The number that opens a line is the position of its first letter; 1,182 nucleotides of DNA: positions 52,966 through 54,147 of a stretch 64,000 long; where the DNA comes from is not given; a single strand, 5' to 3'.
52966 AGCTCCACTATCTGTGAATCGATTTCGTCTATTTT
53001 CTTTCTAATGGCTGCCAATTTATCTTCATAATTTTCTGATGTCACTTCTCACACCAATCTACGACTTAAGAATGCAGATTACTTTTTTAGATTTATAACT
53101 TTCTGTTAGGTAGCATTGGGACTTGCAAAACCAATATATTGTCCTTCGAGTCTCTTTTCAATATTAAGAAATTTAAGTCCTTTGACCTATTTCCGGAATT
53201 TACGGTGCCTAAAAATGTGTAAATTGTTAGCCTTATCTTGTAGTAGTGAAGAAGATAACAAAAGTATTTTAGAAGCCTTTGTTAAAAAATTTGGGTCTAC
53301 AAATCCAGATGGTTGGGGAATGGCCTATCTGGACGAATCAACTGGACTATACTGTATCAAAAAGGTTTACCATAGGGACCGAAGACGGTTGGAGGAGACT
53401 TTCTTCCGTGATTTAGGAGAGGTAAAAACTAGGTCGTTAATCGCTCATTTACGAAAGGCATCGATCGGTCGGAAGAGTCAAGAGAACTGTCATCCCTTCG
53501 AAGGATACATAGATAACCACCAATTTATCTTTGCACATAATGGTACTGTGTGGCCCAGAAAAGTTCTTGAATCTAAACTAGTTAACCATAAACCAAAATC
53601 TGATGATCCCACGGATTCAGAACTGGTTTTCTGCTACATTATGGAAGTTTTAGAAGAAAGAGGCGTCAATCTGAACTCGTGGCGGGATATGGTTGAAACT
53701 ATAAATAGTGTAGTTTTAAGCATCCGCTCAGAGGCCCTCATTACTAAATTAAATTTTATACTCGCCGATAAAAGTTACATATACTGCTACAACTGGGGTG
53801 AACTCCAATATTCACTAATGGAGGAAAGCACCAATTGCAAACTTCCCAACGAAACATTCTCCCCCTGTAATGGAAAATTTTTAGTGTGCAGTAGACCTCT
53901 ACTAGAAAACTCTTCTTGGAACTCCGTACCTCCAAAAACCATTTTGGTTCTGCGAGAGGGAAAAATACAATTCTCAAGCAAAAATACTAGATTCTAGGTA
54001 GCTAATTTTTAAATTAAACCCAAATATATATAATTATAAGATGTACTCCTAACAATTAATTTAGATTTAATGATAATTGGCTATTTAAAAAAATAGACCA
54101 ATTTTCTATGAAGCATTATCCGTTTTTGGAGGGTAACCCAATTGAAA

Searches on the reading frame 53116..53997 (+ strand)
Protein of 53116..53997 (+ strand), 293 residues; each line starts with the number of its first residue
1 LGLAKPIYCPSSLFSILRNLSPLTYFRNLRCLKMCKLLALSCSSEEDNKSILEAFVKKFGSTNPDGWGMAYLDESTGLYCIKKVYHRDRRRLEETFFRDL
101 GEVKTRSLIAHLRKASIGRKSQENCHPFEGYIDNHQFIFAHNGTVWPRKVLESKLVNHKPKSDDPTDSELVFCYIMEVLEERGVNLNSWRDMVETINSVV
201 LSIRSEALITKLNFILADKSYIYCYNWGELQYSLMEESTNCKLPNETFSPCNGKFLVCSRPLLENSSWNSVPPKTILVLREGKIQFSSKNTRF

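Call 3: search_protein_families(library=pfam, proteins=[window:53116-53997:+], max_evalue=1)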
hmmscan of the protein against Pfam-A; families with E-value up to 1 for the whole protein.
window:53116-53997:+ (293 aa): 2 families
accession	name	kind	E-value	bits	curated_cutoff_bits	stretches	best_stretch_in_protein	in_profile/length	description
PF13230.11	GATase_4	-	4.5e-32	111.5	23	1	34-288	1-257/272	Glutamine amidotransferases class-II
PF13522.11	GATase_6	-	2.3e-08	34.6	27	1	104-178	9-80/130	Glutamine amidotransferase domain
